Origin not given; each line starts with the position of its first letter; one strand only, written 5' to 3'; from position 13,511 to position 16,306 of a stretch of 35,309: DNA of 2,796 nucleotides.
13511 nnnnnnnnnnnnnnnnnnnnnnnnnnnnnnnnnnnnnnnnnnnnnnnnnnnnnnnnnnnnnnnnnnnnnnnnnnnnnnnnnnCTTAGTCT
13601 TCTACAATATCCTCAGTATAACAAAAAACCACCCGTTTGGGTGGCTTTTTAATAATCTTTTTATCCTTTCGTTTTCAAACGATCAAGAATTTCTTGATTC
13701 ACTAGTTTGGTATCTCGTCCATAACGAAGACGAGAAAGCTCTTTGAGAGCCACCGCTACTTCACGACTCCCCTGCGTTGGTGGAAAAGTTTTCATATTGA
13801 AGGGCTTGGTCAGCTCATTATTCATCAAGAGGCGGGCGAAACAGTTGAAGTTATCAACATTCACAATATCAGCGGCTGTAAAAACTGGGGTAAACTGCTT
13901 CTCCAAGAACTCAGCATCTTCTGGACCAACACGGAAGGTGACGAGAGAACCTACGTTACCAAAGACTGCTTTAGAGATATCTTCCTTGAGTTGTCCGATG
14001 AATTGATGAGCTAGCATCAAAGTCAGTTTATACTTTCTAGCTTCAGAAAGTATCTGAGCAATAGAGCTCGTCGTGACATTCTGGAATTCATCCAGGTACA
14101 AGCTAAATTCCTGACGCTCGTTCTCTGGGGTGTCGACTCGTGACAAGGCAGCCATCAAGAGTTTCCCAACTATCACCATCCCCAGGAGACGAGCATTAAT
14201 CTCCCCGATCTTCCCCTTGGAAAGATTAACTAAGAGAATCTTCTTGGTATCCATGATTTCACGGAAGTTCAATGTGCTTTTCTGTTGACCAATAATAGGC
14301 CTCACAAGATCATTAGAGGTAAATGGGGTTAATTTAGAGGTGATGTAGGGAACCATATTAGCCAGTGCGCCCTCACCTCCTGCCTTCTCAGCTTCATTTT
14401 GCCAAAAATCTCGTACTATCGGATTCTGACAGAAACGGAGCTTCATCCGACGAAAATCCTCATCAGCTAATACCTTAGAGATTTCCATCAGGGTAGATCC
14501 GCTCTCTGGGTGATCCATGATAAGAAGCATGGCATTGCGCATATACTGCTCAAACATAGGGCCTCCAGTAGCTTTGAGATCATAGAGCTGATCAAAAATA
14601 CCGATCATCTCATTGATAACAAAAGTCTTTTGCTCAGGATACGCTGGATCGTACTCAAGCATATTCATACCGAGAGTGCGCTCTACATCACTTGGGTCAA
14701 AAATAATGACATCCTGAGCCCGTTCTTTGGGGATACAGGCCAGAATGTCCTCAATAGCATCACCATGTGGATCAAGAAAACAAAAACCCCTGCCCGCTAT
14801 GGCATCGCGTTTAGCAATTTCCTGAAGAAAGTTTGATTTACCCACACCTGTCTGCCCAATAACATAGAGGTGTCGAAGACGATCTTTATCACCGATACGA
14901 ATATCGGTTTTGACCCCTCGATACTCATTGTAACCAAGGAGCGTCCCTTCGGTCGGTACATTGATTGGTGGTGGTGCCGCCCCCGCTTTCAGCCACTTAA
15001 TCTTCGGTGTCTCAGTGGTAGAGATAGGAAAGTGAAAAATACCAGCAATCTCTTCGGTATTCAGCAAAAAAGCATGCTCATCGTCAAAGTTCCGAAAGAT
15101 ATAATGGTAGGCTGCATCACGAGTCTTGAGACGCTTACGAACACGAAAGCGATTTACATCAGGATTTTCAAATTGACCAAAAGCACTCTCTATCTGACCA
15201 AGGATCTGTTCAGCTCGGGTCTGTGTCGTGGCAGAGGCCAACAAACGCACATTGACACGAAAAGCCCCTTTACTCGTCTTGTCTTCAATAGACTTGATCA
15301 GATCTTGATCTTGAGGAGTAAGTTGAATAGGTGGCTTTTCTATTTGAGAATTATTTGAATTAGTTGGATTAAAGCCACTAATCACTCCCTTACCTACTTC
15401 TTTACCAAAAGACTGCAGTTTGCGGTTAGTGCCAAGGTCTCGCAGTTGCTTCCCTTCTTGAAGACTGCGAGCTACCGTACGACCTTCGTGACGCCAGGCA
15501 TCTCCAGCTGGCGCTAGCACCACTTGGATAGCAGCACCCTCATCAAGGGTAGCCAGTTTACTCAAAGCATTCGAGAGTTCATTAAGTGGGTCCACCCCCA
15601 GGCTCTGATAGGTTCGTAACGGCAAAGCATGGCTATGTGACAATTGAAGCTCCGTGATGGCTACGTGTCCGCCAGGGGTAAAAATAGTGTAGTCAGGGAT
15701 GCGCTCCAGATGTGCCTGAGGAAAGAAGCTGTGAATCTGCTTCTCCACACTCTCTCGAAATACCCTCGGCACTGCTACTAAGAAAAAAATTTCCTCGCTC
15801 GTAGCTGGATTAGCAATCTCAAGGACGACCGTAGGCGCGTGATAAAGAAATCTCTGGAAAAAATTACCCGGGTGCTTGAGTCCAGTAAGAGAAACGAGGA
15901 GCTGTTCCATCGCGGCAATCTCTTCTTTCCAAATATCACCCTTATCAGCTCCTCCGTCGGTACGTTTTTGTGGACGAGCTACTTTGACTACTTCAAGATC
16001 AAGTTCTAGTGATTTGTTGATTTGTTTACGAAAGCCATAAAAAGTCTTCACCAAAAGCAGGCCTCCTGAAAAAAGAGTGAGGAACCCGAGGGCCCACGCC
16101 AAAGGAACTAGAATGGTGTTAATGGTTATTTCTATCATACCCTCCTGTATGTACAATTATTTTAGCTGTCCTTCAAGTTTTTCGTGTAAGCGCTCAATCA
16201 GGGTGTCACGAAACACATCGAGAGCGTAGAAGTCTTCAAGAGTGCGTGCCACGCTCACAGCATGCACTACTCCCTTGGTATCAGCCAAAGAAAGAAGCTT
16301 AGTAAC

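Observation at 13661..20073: Orphan VirD4/HerA-like membrane ATPase operon with a 1,061-aa coiled-coil membrane protein, directly upstream of the giant ORF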

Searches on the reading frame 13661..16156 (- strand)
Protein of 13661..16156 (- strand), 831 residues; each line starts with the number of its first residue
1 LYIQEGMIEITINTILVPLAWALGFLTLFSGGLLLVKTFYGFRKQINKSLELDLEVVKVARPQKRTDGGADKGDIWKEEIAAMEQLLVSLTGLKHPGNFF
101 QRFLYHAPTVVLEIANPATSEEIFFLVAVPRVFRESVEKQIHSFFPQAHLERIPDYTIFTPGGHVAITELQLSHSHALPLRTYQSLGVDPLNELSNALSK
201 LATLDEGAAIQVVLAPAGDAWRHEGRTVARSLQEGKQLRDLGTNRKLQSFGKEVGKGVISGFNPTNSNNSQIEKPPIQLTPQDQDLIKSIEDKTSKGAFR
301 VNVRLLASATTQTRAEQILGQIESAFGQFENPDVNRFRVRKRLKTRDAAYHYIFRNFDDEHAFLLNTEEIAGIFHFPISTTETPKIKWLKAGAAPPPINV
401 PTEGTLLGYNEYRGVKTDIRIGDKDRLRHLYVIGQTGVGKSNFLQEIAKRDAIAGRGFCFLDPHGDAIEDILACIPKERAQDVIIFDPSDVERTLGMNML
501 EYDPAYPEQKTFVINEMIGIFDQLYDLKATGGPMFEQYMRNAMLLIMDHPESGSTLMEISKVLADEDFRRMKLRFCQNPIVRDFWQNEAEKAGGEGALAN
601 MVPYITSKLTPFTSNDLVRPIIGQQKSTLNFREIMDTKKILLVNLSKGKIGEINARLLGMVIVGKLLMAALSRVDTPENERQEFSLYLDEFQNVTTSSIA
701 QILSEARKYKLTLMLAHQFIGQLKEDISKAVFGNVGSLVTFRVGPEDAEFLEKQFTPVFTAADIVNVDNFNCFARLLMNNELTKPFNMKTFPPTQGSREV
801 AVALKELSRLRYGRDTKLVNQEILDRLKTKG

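Call 4: search_protein_families(library=pfam, proteins=[window:13661-16156:-], max_evalue=0.01)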
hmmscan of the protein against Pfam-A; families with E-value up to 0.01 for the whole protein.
window:13661-16156:- (831 aa): 4 families
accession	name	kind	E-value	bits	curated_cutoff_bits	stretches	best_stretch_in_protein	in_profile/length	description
PF12696.13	TraG-D_C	-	1e-05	25.9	22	1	685-752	3-73/126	TraM recognition site of TraD and TraG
PF02534.20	T4SS-DNA_transf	-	6e-05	22.5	20.1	1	626-726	248-347/468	Type IV secretory system Conjugative DNA transfer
PF01935.23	DUF87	-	9.1e-05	23.1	23.2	1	414-489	11-82/220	Helicase HerA, central domain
PF10412.15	TrwB_AAD_bind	-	0.00021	20.8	20.5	0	668-745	230-312/387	Type IV secretion-system coupling protein DNA-binding domain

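Call 5: search_protein_families(library=ncbifam, proteins=[window:13661-16156:-], max_evalue=0.01)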
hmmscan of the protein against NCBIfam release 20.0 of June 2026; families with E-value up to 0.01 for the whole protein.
window:13661-16156:- (831 aa): 8 families
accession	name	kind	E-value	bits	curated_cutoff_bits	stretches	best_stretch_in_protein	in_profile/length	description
NF045973.1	conju_CD1115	equivalog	2.9e-08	33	250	1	414-749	11-363/442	VirD4-like conjugal transfer protein, CD1115 family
TIGR03743.1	SXT_TraD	subfamily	8.1e-07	27.9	366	0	678-757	482-567/636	conjugative transfer system coupling protein TraD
NF053655.1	CedD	equivalog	2.6e-05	23.1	600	1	415-471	209-265/527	DNA-translocating ATPase CedD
NF042944.1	HerA_antiphage_2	equivalog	0.00011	21.1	850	0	695-754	451-507/576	anti-phage-associated helicase HerA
NF010394.0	PRK13822.1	subfamily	0.00028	19.8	443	1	632-726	432-522/643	conjugal transfer coupling protein TraG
NF041447.1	TrbC_conju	equivalog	0.00073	18.1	800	0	406-464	107-166/685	F-type conjugative transfer protein TrbC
TIGR03754.1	conj_TOL_TraD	equivalog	0.00077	18.1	647.55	1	417-467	170-220/643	type IV conjugative transfer system coupling protein TraD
NF041326.1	Bacteroid_MobC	subfamily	0.0012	17.3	900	1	679-759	453-537/655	conjugal transfer protein MobC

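Call 8: find_homologous_proteins(query=window:13661-16156:-, max_evalue=0.00001)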
Query window:13661-16156:- (831 aa): 2018 proteins with E <= 0.00001 among 8000 candidates; the best 120 are listed.
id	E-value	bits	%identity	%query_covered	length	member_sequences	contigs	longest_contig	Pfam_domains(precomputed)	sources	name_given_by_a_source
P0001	0.0e+0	1786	95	99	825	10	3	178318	PF26449.1,PF12696.14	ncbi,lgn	-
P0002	0.0e+0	1666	88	99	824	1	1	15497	PF26449.1,PF10412.16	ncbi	-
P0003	0.0e+0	1633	85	99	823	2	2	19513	PF26449.1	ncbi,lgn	-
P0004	0.0e+0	1621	85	99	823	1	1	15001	PF26449.1,PF10412.16,PF01935.24,PF12696.14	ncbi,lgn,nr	ncbi:MAG: type IV secretion system DNA-binding domain-containing protein [Candidatus Moranbacteria b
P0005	0.0e+0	1614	84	99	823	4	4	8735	PF26449.1,PF10412.16,PF01935.24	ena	-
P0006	0.0e+0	1612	84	99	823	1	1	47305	PF26449.1,PF10412.16,PF01935.24,PF12696.14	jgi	jgi:Type IV secretion-system coupling protein DNA-binding domain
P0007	0.0e+0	1612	85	99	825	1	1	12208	PF26449.1,PF01935.24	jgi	jgi:TraM recognition site of TraD and TraG/Helicase HerA, central domain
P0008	0.0e+0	1610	84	99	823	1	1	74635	PF26449.1,PF10412.16,PF12696.14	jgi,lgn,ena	-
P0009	0.0e+0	1605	84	99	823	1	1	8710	PF26449.1,PF10412.16,PF01935.24,PF12696.14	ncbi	-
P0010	0.0e+0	1435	76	98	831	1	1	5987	PF26449.1,PF10412.16,PF01935.24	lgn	-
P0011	0.0e+0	1389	72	99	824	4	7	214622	PF26449.1,PF10412.16,PF12696.14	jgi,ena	-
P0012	0.0e+0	1371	72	99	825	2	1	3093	PF26449.1,PF10412.16,PF01935.24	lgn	-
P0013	0.0e+0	1351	71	98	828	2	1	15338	PF26449.1,PF10412.16,PF01935.24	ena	-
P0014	0.0e+0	1339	71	98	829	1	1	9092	PF26449.1,PF10412.16,PF12696.14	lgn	-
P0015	0.0e+0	1339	71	99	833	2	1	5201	PF26449.1,PF10412.16,PF01935.24,PF12696.14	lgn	-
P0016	0.0e+0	1336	72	99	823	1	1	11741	PF26449.1,PF10412.16,PF01935.24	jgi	jgi:hypothetical protein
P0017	0.0e+0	1333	72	97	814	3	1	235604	PF26449.1,PF10412.16,PF01935.24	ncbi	ncbi:MAG: DUF87 domain-containing protein [Candidatus Moraniibacteriota bacterium]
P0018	0.0e+0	1330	71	99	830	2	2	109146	PF26449.1,PF10412.16,PF01935.24,PF12696.14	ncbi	-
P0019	0.0e+0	1328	71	99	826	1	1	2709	PF26449.1,PF10412.16,PF01935.24,PF12696.14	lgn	-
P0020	0.0e+0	1328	70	99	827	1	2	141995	PF26449.1,PF10412.16,PF01935.24,PF12696.14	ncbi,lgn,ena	-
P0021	0.0e+0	1327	71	99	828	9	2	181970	PF26449.1,PF10412.16,PF01935.24,PF12696.14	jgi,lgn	jgi:hypothetical protein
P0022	0.0e+0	1327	70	98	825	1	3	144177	PF26449.1,PF10412.16,PF01935.24,PF12696.14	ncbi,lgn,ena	-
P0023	0.0e+0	1326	70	99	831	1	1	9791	PF26449.1,PF10412.16,PF01935.24,PF12696.14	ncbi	ncbi:MAG: DUF87 domain-containing protein [Candidatus Moraniibacteriota bacterium]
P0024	0.0e+0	1326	70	99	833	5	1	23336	PF26449.1,PF10412.16,PF01935.24,PF12696.14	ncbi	-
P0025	0.0e+0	1325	70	98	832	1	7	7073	PF26449.1,PF10412.16,PF01935.24,PF12696.14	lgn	-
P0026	0.0e+0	1325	70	99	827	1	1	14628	PF26449.1,PF10412.16,PF12696.14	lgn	-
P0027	0.0e+0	1322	71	98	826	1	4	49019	PF26449.1,PF10412.16,PF01935.24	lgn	-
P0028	0.0e+0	1322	71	98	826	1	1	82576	PF26449.1,PF10412.16,PF01935.24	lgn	-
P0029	0.0e+0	1322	71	98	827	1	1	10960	PF26449.1,PF10412.16,PF01935.24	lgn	-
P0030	0.0e+0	1322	70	98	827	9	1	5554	PF26449.1,PF10412.16,PF12696.14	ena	-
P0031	0.0e+0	1322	71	99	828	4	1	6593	PF26449.1,PF10412.16,PF01935.24,PF12696.14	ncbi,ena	-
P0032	0.0e+0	1318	70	98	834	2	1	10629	PF26449.1,PF10412.16,PF01935.24,PF12696.14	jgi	jgi:hypothetical protein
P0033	0.0e+0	1318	70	98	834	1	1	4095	PF26449.1,PF10412.16,PF01935.24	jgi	-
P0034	0.0e+0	1317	70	98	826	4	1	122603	PF26449.1,PF10412.16,PF01935.24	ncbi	-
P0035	0.0e+0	1314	70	98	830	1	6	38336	PF26449.1,PF10412.16,PF12696.14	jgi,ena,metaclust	metaclust:\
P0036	0.0e+0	1314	70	98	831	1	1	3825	PF26449.1,PF10412.16,PF12696.14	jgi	-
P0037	0.0e+0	1313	70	99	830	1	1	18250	PF26449.1,PF10412.16,PF12696.14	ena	-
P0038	0.0e+0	1312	70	98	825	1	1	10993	PF26449.1,PF10412.16,PF12696.14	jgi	-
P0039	0.0e+0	1312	70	98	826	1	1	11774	PF26449.1,PF10412.16,PF12696.14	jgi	-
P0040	0.0e+0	1312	70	98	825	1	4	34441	PF26449.1,PF10412.16,PF12696.14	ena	-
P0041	0.0e+0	1312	70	98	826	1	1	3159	PF26449.1,PF10412.16,PF12696.14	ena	-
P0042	0.0e+0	1312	70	98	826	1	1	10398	PF26449.1,PF10412.16,PF12696.14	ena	-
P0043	0.0e+0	1312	69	99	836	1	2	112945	PF26449.1,PF10412.16,PF01935.24,PF12696.14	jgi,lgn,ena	-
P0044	0.0e+0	1311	69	98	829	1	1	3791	PF26449.1,PF10412.16,PF01935.24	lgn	-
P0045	0.0e+0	1309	69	99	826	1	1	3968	PF26449.1,PF10412.16,PF01935.24,PF12696.14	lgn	-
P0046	0.0e+0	1309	69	98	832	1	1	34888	PF26449.1,PF10412.16,PF01935.24,PF12696.14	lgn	-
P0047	0.0e+0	1309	69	98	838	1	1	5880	PF26449.1,PF10412.16,PF01935.24,PF12696.14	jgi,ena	-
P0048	0.0e+0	1309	70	98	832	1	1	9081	PF26449.1,PF10412.16,PF01935.24,PF12696.14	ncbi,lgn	-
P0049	0.0e+0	1307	70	98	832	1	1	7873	PF26449.1,PF10412.16,PF01935.24,PF12696.14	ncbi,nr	ncbi:MAG: type IV secretion system DNA-binding domain-containing protein [Candidatus Moranbacteria b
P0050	0.0e+0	1305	69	98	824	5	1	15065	PF26449.1,PF10412.16,PF12696.14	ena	-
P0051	0.0e+0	1305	69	99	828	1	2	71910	PF26449.1,PF10412.16,PF01935.24,PF12696.14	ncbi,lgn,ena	ncbi:MAG: TraM recognition domain-containing protein [Patescibacteria group bacterium]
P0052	0.0e+0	1304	69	99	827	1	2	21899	PF26449.1,PF10412.16,PF01935.24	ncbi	-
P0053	0.0e+0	1304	69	98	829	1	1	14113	PF26449.1,PF10412.16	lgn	-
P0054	0.0e+0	1304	69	98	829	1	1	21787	PF26449.1,PF10412.16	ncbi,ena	-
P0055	0.0e+0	1304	69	98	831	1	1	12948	PF26449.1,PF10412.16,PF01935.24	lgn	-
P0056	0.0e+0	1303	68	98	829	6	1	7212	PF26449.1,PF10412.16,PF01935.24,PF12696.14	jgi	jgi:hypothetical protein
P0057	0.0e+0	1301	69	98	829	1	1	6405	PF26449.1,PF10412.16,PF01935.24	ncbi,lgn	ncbi:MAG: DUF87 domain-containing protein [Candidatus Moraniibacteriota bacterium]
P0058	0.0e+0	1300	69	98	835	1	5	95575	PF26449.1,PF10412.16,PF01935.24,PF12696.14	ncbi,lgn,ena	-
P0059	0.0e+0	1300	69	99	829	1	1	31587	PF26449.1,PF10412.16,PF01935.24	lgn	-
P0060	0.0e+0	1299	68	98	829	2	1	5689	PF26449.1,PF10412.16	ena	-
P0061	0.0e+0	1299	69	98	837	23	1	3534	PF26449.1,PF10412.16,PF01935.24,PF12696.14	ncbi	-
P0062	0.0e+0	1299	69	99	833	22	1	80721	PF26449.1,PF10412.16,PF01935.24,PF12696.14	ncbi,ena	-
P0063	0.0e+0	1297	69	99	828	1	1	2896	PF26449.1,PF10412.16,PF01935.24,PF12696.14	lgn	-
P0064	0.0e+0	1295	69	98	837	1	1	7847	PF26449.1,PF10412.16,PF01935.24,PF12696.14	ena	-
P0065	0.0e+0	1293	70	98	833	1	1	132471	PF26449.1,PF10412.16,PF01935.24,PF12696.14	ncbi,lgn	-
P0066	0.0e+0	1293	71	96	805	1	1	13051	PF26449.1,PF10412.16,PF01935.24,PF12696.14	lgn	-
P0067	0.0e+0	1293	69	98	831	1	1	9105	PF26449.1,PF12696.14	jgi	jgi:hypothetical protein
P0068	0.0e+0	1292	68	99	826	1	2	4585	PF26449.1,PF10412.16,PF01935.24,PF12696.14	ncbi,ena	-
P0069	0.0e+0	1292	69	99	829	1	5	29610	PF26449.1,PF10412.16,PF12696.14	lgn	-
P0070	0.0e+0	1291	68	99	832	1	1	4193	PF26449.1,PF10412.16,PF12696.14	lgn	-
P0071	0.0e+0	1291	68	98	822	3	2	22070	PF26449.1,PF10412.16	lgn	-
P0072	0.0e+0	1289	68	98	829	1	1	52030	PF26449.1,PF10412.16,PF01935.24,PF13401.13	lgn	-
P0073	0.0e+0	1288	68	99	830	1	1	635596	PF26449.1,PF10412.16,PF12696.14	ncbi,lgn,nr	ncbi:MAG: TraM recognition domain-containing protein [Candidatus Moranbacteria bacterium]|nr:TraM re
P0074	0.0e+0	1287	67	99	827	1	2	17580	PF26449.1,PF10412.16,PF01935.24,PF12696.14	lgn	-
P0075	0.0e+0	1287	69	99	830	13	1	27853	PF26449.1,PF10412.16,PF01935.24,PF12696.14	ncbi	-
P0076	0.0e+0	1287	68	98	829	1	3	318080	PF26449.1,PF10412.16,PF01935.24,PF12696.14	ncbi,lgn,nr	ncbi:MAG: DUF87 domain-containing protein [Candidatus Moranbacteria bacterium]|nr:DUF87 domain-conta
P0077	0.0e+0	1287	69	98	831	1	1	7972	PF26449.1,PF10412.16,PF12696.14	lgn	-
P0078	0.0e+0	1285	69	98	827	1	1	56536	PF26449.1,PF10412.16,PF12696.14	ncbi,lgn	-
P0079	0.0e+0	1284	69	99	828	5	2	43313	PF26449.1,PF10412.16,PF12696.14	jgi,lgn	jgi:hypothetical protein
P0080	0.0e+0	1284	69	98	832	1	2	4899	PF26449.1,PF10412.16,PF01935.24,PF12696.14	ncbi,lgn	-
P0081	0.0e+0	1284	67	98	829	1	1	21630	PF26449.1,PF10412.16,PF12696.14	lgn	-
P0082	0.0e+0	1283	68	97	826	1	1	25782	PF26449.1,PF10412.16,PF12696.14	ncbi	ncbi:MAG: TraM recognition domain-containing protein [Candidatus Moraniibacteriota bacterium]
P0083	0.0e+0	1283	69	99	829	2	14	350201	PF26449.1,PF10412.16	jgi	jgi:hypothetical protein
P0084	0.0e+0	1282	68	99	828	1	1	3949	PF26449.1,PF10412.16,PF12696.14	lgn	-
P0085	0.0e+0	1281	68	98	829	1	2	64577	PF26449.1,PF10412.16,PF12696.14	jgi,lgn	jgi:hypothetical protein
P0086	0.0e+0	1280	69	99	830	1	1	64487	PF26449.1,PF10412.16,PF01935.24,PF12696.14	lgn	-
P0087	0.0e+0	1279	69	99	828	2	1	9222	PF26449.1,PF10412.16,PF01935.24,PF12696.14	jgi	jgi:hypothetical protein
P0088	0.0e+0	1279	68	98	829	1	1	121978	PF26449.1,PF10412.16,PF01935.24,PF12696.14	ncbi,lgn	-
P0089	0.0e+0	1278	67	99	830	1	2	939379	PF26449.1,PF12696.14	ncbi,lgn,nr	ncbi:MAG: type IV secretion system DNA-binding domain-containing protein [Candidatus Moranbacteria b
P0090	0.0e+0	1276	68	99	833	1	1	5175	PF26449.1,PF10412.16,PF13401.13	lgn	-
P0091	0.0e+0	1276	69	98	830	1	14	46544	PF26449.1,PF10412.16,PF01935.24,PF12696.14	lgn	-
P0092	0.0e+0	1275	69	98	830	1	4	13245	PF26449.1,PF10412.16,PF01935.24,PF12696.14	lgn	-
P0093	0.0e+0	1275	69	99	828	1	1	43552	PF26449.1,PF10412.16,PF01935.24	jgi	jgi:hypothetical protein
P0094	0.0e+0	1273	69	99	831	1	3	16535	PF26449.1,PF10412.16,PF01935.24,PF12696.14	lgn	-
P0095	0.0e+0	1273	67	98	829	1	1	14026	PF26449.1,PF10412.16,PF12696.14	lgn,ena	-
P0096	0.0e+0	1273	69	98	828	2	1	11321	PF26449.1,PF10412.16,PF01935.24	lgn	-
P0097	0.0e+0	1273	68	99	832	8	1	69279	PF26449.1,PF10412.16,PF01935.24,PF12696.14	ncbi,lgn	-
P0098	0.0e+0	1272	69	99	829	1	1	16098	PF26449.1,PF10412.16,PF01935.24,PF12696.14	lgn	-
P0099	0.0e+0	1271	69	99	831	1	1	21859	PF26449.1,PF10412.16,PF01935.24,PF12696.14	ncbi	ncbi:MAG: DUF87 domain-containing protein [Candidatus Moraniibacteriota bacterium]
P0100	0.0e+0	1270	69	97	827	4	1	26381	PF26449.1,PF10412.16,PF01935.24,PF12696.14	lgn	-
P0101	0.0e+0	1270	67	99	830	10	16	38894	PF26449.1,PF10412.16,PF12696.14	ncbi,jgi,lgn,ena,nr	ncbi:MAG: hypothetical protein CO143_01990 [Candidatus Moranbacteria bacterium CG_4_9_14_3_um_filter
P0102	0.0e+0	1270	68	97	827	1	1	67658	PF26449.1,PF10412.16,PF01935.24,PF12696.14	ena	-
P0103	0.0e+0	1270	69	99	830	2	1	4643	PF26449.1,PF10412.16,PF01935.24,PF12696.14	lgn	-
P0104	0.0e+0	1270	68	98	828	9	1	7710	PF26449.1,PF10412.16,PF12696.14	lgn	-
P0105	0.0e+0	1269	68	99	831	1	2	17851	PF26449.1,PF10412.16,PF01935.24,PF12696.14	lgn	-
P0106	0.0e+0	1268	68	99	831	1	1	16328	PF26449.1,PF10412.16,PF01935.24,PF12696.14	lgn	-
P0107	0.0e+0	1268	68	99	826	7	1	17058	PF26449.1,PF10412.16,PF12696.14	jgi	-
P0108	0.0e+0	1267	67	98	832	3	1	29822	PF26449.1,PF10412.16,PF12696.14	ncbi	-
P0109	0.0e+0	1266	67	98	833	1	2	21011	PF26449.1,PF10412.16,PF12696.14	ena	-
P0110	0.0e+0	1266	67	98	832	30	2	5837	PF26449.1,PF10412.16,PF12696.14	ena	-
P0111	0.0e+0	1266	67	98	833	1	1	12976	PF26449.1,PF10412.16,PF12696.14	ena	-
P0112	0.0e+0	1264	67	98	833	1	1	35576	PF26449.1,PF10412.16,PF12696.14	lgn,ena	-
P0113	0.0e+0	1263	67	98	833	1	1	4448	PF26449.1,PF10412.16,PF12696.14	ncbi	-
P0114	0.0e+0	1263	67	98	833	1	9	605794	PF26449.1,PF10412.16,PF12696.14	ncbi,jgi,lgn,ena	jgi:hypothetical protein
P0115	0.0e+0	1262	67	98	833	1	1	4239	PF26449.1,PF10412.16,PF12696.14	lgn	-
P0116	0.0e+0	1261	67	98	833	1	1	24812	PF26449.1,PF10412.16,PF12696.14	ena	-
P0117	0.0e+0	1261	67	98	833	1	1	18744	PF26449.1,PF10412.16,PF12696.14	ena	-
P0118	0.0e+0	1260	67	98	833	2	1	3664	PF26449.1,PF10412.16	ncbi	-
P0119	0.0e+0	1260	68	99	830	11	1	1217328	PF26449.1,PF10412.16,PF01935.24,PF12696.14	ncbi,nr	ncbi:MAG: DUF87 domain-containing protein [Candidatus Moraniibacteriota bacterium]|nr:MAG: DUF87 dom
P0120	0.0e+0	1260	68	99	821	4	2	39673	PF26449.1,PF10412.16,PF01935.24,PF12696.14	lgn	-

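Call 14: find_encoding_contigs(protein=P0001, flank=10000, max_places=3)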
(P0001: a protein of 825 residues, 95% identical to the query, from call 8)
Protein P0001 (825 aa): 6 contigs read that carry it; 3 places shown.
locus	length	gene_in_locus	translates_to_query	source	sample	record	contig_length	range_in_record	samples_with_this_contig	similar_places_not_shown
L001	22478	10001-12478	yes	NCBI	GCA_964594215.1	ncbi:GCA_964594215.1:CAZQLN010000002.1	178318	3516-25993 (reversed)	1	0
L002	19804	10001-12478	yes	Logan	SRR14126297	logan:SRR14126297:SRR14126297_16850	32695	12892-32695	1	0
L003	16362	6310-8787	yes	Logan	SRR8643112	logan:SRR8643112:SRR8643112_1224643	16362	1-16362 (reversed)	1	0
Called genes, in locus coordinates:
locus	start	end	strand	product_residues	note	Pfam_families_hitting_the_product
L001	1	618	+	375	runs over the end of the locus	PF13439:Glyco_transf_4, PF20706:GT4-conflict, PF00534:Glycos_transf_1, PF13692:Glyco_trans_1_4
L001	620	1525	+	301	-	PF13177:DNA_pol3_delta2, PF00004:AAA (weak)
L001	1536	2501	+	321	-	PF08478:POTRA_1 (weak)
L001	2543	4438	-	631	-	PF13231:PMT_2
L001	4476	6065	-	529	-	PF13231:PMT_2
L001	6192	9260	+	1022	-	-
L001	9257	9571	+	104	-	PF18908:DUF5663 (weak)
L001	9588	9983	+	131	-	-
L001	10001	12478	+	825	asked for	PF26449:DUF8128, PF12696:TraG-D_C (faint)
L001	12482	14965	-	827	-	-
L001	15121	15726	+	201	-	-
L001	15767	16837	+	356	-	PF02646:RmuC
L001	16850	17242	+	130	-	-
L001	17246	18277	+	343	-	PF00953:Glycos_transf_4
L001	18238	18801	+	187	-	PF02643:DUF192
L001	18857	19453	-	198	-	-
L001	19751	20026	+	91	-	-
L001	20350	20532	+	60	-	-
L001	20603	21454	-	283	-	PF17827:PrmC_N, PF13847:Methyltransf_31, PF08242:Methyltransf_12 (weak), PF13649:Methyltransf_25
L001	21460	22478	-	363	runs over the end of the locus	PF03462:PCRF, PF00472:RF-1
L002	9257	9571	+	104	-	PF18908:DUF5663 (weak)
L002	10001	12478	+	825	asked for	PF26449:DUF8128, PF12696:TraG-D_C (faint)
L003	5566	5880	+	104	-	PF18908:DUF5663 (weak)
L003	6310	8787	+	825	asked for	PF26449:DUF8128, PF12696:TraG-D_C (faint)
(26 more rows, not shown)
